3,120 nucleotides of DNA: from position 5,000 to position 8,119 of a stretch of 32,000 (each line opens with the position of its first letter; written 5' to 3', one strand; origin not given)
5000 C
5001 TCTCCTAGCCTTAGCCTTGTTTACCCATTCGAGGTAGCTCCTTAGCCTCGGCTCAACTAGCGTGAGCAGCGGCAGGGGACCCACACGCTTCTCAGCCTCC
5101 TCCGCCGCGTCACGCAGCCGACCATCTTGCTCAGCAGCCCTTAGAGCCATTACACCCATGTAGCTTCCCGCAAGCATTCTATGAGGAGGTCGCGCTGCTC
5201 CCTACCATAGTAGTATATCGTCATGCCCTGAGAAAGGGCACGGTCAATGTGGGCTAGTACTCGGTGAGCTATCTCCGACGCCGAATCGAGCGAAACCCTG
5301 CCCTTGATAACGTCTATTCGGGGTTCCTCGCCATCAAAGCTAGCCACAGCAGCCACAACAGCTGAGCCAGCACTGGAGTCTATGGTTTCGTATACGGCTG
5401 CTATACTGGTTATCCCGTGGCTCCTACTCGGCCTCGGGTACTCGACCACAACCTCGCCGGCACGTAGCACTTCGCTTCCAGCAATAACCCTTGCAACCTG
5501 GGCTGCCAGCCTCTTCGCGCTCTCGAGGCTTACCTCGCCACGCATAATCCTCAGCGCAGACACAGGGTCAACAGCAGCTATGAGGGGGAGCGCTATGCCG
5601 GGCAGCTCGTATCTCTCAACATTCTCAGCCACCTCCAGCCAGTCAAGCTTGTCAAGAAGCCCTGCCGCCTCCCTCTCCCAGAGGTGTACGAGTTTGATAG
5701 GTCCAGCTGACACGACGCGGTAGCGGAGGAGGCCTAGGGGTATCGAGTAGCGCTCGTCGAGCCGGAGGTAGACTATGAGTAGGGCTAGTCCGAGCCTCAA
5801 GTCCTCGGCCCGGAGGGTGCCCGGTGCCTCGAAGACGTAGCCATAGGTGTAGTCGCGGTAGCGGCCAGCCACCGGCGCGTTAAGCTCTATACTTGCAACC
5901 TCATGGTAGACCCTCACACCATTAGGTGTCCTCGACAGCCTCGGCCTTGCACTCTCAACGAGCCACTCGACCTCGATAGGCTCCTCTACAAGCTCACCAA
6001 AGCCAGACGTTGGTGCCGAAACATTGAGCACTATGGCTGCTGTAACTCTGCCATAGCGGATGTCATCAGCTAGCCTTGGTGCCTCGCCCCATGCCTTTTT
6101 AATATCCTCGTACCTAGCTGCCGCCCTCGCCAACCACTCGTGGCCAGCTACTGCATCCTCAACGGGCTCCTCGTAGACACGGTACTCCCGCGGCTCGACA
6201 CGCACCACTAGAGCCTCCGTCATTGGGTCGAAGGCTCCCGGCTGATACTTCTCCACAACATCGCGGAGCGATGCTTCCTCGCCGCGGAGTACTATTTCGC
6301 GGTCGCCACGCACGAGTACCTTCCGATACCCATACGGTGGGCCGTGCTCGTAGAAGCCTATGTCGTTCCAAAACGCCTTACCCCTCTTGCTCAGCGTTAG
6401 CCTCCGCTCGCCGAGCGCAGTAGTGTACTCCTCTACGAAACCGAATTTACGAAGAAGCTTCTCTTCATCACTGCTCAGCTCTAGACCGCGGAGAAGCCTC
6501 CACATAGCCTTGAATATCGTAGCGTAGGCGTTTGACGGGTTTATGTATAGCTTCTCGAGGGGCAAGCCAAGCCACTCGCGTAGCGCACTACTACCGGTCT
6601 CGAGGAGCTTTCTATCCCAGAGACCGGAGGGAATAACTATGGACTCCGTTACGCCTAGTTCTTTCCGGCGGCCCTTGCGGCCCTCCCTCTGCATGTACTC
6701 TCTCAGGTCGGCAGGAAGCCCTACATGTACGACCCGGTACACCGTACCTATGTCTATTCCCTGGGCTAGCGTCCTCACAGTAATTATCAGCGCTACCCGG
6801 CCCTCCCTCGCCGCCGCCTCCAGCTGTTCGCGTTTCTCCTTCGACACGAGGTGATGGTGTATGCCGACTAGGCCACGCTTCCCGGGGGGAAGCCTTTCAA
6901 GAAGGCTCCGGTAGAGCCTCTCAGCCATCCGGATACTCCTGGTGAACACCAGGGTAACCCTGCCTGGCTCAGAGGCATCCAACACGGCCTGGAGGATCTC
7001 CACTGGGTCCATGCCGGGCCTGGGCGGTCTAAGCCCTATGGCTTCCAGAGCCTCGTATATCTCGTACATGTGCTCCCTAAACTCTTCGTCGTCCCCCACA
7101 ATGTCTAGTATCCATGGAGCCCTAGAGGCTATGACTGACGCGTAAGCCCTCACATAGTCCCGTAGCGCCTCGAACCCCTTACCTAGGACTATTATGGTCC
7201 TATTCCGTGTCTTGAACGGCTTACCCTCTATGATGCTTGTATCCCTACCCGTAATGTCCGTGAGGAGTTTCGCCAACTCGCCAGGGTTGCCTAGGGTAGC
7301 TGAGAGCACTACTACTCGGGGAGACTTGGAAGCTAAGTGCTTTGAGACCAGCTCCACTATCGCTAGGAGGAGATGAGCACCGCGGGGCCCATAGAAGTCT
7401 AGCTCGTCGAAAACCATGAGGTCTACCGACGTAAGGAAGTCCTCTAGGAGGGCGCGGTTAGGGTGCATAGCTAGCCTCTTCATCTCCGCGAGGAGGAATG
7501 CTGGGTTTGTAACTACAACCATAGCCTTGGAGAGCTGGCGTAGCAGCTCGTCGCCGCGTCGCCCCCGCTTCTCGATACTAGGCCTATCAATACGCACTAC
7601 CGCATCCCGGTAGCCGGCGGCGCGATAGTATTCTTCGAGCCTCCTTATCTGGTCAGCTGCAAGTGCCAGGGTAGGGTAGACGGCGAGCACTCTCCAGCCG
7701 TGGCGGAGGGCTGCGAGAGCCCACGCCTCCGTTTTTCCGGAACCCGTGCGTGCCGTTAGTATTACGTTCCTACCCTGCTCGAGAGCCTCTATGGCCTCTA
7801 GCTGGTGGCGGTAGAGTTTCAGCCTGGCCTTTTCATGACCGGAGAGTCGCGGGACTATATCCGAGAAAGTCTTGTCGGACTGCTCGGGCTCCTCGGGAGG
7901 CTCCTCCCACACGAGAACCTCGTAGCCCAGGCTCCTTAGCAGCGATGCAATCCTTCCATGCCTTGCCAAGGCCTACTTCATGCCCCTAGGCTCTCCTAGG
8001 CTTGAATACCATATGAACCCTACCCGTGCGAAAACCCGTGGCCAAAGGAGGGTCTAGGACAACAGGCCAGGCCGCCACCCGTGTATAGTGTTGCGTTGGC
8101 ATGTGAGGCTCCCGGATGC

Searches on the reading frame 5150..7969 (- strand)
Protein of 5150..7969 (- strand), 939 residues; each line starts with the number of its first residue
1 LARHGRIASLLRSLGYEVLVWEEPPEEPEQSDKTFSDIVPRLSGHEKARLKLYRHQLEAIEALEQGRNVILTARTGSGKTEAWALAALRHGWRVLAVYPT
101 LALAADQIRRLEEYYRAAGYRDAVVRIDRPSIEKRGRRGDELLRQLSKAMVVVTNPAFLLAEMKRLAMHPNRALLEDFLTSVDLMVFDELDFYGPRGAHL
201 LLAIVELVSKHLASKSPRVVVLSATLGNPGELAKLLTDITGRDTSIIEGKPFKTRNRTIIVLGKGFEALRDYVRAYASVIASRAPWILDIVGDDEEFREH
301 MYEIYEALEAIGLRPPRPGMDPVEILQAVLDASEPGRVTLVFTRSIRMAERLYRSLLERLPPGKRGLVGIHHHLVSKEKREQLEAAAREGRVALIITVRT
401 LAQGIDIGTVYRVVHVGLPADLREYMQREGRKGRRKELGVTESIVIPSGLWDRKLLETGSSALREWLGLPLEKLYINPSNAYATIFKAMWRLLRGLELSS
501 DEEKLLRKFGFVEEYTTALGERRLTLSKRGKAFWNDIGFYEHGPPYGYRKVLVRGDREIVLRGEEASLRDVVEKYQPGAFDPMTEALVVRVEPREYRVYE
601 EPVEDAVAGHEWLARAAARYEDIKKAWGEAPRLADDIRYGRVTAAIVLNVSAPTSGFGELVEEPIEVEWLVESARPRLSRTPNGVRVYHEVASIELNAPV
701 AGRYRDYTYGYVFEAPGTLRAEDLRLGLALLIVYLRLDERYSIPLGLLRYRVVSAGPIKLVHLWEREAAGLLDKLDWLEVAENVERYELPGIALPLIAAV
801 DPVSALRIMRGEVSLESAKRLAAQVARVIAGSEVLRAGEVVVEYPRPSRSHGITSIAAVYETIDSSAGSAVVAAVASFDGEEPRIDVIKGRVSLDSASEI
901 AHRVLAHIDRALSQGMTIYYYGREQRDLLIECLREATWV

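Call 65: search_protein_families(library=pfam, proteins=[window:5150-7969:-], max_evalue=0.001)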
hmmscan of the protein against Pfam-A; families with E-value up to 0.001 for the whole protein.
window:5150-7969:- (939 aa): 3 families
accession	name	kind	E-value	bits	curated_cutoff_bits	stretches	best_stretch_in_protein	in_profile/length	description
PF00270.35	DEAD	-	8.3e-23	81.4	26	1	54-227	2-161/167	DEAD/DEAH box helicase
PF00271.37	Helicase_C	-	2.7e-14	53.8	23.5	1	324-435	4-109/110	Helicase conserved C-terminal domain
PF04851.21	ResIII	-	3.2e-05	24.3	22.5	1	50-189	2-133/164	Type III restriction enzyme, res subunit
